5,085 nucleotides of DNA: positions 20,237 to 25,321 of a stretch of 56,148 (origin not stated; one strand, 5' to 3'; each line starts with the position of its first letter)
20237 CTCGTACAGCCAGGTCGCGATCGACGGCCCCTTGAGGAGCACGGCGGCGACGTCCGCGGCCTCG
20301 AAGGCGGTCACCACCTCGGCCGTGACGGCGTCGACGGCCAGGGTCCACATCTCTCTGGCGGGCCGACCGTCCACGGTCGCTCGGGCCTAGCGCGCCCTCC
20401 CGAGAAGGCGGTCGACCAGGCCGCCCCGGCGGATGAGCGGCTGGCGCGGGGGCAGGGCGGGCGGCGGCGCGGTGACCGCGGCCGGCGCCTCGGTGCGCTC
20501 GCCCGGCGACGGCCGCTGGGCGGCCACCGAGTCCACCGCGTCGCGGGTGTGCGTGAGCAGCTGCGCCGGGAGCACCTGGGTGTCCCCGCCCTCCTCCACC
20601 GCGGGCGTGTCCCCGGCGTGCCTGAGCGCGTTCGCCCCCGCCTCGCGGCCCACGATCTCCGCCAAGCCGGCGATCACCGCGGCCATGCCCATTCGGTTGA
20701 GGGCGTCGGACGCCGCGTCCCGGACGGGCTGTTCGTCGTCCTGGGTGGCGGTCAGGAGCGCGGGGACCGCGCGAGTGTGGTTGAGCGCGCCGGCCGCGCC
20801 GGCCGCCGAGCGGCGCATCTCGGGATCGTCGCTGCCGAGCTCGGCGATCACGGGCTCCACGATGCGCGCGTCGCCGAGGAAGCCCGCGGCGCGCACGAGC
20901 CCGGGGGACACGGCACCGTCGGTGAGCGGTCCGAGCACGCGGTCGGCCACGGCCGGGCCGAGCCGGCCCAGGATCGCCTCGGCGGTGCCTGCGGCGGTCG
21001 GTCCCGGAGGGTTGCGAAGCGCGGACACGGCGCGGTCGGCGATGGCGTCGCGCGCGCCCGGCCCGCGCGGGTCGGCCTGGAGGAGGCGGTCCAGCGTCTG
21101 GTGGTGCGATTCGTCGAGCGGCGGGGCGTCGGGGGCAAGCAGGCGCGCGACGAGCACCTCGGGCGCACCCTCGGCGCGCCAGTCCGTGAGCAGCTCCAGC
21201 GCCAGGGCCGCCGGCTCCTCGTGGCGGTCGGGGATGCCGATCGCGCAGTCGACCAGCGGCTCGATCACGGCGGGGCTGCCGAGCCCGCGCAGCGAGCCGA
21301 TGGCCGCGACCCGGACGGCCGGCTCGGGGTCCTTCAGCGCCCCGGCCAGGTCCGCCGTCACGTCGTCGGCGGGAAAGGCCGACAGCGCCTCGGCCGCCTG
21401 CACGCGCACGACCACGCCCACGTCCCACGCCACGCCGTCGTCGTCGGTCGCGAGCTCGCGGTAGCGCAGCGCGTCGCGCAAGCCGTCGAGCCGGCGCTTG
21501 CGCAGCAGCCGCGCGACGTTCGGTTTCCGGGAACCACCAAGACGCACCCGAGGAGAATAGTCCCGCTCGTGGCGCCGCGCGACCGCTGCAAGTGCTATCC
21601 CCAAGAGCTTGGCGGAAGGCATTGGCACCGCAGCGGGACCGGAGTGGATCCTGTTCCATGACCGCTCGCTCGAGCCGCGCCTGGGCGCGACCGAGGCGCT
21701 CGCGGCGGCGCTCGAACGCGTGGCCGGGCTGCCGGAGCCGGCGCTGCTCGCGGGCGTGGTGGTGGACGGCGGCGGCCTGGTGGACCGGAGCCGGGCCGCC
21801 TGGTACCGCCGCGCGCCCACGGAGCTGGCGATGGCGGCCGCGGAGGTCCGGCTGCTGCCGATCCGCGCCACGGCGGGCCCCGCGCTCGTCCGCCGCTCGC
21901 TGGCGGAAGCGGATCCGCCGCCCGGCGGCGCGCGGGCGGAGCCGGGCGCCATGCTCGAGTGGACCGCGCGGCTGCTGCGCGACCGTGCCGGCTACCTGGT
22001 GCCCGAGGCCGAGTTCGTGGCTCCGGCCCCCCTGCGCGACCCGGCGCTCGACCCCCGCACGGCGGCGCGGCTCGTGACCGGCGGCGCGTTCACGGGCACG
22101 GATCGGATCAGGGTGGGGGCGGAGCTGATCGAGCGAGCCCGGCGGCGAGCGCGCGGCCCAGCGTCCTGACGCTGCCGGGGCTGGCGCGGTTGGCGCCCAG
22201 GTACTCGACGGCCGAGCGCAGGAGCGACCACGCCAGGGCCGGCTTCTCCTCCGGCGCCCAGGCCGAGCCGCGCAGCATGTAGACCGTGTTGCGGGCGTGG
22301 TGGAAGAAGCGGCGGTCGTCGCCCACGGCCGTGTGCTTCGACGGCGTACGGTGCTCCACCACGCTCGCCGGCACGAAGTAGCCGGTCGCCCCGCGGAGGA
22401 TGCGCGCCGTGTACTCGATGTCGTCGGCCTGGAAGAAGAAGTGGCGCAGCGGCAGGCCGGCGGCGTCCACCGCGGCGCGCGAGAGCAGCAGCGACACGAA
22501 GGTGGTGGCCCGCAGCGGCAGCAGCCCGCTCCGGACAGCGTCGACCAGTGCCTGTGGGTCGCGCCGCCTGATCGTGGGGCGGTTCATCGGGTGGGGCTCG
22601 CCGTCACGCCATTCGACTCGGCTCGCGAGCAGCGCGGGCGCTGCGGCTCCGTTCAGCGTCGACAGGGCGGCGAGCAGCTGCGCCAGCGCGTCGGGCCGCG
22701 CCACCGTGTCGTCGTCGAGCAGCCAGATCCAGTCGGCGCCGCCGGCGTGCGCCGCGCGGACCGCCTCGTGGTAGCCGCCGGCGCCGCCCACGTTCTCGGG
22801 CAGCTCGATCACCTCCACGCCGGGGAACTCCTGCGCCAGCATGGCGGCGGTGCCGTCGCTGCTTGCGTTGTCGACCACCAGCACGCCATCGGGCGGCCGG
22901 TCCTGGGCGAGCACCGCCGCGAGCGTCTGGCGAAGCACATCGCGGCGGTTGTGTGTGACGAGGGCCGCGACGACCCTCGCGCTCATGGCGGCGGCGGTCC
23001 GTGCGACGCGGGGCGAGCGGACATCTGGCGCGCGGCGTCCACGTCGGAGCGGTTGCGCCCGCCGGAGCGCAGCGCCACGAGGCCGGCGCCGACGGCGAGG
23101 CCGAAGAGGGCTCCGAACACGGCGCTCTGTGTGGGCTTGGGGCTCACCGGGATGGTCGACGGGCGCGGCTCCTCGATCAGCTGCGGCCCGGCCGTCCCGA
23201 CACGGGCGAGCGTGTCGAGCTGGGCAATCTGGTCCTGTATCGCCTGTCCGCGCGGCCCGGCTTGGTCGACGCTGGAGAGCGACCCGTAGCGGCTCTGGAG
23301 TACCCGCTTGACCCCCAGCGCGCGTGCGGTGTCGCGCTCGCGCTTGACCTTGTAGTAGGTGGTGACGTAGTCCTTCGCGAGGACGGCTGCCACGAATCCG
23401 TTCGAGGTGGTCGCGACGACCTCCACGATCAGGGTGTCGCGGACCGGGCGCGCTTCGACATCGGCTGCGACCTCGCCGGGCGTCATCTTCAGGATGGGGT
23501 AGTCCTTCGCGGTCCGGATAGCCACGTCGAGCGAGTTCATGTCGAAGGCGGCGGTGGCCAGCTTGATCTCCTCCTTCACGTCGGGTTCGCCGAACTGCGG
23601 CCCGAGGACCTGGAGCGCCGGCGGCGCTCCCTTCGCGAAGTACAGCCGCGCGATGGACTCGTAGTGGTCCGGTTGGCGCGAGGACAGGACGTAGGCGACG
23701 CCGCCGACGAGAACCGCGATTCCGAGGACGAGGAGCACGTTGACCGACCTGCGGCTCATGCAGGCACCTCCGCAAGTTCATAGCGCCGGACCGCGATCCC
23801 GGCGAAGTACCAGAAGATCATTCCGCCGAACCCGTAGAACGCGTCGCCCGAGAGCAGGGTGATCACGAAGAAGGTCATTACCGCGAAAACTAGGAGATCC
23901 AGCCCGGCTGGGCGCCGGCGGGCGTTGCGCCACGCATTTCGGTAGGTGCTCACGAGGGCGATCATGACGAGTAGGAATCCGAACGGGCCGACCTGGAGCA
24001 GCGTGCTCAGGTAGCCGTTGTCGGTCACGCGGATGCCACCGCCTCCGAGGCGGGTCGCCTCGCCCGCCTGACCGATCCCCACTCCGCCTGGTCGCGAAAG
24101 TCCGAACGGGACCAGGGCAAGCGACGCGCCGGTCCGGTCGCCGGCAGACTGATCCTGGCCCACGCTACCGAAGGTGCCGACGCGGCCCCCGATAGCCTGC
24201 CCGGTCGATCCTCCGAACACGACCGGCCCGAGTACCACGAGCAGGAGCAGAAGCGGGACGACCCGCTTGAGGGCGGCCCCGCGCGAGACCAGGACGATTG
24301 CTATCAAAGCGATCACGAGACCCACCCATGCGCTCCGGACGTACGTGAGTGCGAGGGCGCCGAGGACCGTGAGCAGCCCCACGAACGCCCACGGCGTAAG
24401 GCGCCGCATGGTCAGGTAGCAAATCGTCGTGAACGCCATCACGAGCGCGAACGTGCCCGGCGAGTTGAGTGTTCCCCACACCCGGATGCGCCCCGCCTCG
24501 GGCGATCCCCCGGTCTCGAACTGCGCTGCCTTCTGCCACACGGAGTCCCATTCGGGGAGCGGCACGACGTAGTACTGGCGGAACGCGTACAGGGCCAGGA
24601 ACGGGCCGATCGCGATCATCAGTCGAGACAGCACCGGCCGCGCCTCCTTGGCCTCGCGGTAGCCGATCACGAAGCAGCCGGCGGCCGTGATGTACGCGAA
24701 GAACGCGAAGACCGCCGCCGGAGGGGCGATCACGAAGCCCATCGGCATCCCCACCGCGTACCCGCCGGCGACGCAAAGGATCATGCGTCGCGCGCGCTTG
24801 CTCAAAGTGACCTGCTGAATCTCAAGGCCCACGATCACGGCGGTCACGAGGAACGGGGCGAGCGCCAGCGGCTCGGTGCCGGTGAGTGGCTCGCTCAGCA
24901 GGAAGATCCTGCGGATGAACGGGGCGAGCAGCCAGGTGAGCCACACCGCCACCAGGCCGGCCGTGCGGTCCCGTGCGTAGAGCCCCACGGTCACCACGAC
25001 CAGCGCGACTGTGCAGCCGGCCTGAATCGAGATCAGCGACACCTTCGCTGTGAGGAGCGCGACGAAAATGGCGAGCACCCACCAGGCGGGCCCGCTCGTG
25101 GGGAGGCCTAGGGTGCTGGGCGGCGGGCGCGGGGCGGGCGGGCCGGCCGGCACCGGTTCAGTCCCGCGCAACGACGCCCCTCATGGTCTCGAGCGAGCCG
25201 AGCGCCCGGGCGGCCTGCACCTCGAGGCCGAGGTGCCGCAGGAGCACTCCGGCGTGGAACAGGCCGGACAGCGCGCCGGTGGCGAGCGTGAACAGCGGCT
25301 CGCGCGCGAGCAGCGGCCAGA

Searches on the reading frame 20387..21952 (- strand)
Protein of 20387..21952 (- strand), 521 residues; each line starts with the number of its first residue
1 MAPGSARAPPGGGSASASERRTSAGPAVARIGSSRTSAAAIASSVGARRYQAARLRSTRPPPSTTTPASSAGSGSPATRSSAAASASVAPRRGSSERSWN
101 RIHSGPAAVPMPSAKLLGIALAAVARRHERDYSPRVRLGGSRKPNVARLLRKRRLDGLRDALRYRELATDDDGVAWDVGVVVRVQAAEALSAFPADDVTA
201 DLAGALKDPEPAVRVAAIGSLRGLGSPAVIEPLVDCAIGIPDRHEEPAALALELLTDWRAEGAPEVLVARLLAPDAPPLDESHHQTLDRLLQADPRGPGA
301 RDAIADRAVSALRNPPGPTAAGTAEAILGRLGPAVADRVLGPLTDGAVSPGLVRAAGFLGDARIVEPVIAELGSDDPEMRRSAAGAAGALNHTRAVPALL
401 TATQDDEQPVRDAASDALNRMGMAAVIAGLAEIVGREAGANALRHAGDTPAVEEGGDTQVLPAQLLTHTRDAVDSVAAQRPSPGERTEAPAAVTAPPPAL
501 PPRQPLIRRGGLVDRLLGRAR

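Call 3: search_protein_families(library=ncbifam, proteins=[window:20387-21952:-], max_evalue=1)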
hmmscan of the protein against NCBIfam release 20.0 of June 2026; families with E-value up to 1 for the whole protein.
window:20387-21952:- (521 aa): 5 families
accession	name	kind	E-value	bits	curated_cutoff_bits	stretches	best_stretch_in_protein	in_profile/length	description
NF058502.1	phyc_lyase_CpcE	equivalog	1e-08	35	330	1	379-446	58-123/260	C-phycocyanin alpha-cysteine-84 phycocyanobilin lyase subunit CpcE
NF045915.1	PhycobilmeDegNblB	equivalog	1.2e-07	31.5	300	1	352-434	119-201/214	phycobilisome degradation protein NblB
NF010374.0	PRK13800.1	equivalog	0.006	14.9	1196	2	180-423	636-868/898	fumarate reductase/succinate dehydrogenase flavoprotein subunit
NF058515.1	phyc_lyase_CpcF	equivalog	0.15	11.6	220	0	391-423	132-164/200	C-phycocyanin alpha-cysteine-84 phycocyanobilin lyase subunit CpcF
NF007244.0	PRK09687.1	equivalog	0.22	10.8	275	1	378-420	144-186/285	putative lyase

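Call 4: search_protein_families(library=pfam, proteins=[window:20387-21952:-], max_evalue=1)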
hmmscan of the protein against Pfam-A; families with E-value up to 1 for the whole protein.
window:20387-21952:- (521 aa): 5 families
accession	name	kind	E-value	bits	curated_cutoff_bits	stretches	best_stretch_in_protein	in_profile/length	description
PF13646.12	HEAT_2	-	8.3e-20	71.3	27.7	2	366-438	2-75/88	HEAT repeats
PF02985.28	HEAT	-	2.5e-09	37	23.5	2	396-421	2-27/31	HEAT repeat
PF13513.12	HEAT_EZ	-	0.0013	19.7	27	1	388-420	22-54/55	HEAT-like repeat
PF00514.29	Arm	-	0.039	14.5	20.6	0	359-386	8-35/41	Armadillo/beta-catenin-like repeat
PF03130.22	HEAT_PBS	-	0.061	14.4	20.9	1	213-236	1-24/27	PBS lyase HEAT-like repeat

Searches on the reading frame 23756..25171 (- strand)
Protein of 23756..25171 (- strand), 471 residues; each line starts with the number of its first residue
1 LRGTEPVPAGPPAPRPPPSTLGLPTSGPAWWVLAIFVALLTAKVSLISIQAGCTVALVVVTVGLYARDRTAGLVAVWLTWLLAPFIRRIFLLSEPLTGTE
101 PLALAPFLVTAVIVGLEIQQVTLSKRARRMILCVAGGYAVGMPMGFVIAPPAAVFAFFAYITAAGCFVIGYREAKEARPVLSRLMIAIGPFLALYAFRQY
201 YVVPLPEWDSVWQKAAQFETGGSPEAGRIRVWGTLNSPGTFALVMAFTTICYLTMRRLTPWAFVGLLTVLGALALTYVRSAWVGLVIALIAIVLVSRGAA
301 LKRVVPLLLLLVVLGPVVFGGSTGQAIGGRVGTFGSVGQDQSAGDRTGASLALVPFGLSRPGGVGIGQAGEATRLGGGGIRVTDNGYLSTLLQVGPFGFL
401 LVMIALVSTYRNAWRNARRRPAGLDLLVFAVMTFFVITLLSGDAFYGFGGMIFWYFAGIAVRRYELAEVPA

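Call 13: search_protein_families(library=pfam, proteins=[window:23756-25171:-], max_evalue=0.001)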
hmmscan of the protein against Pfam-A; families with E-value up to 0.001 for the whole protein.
window:23756-25171:- (471 aa): 1 family
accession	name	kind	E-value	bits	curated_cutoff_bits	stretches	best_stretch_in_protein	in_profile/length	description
PF04932.20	Wzy_C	-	2.3e-10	40.9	31.7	1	265-402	2-148/149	O-Antigen ligase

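Call 74: search_protein_families(library=ncbifam, proteins=[window:23756-25171:-], max_evalue=0.01)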
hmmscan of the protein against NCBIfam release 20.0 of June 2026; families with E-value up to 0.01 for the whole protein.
window:23756-25171:- (471 aa): 0 families
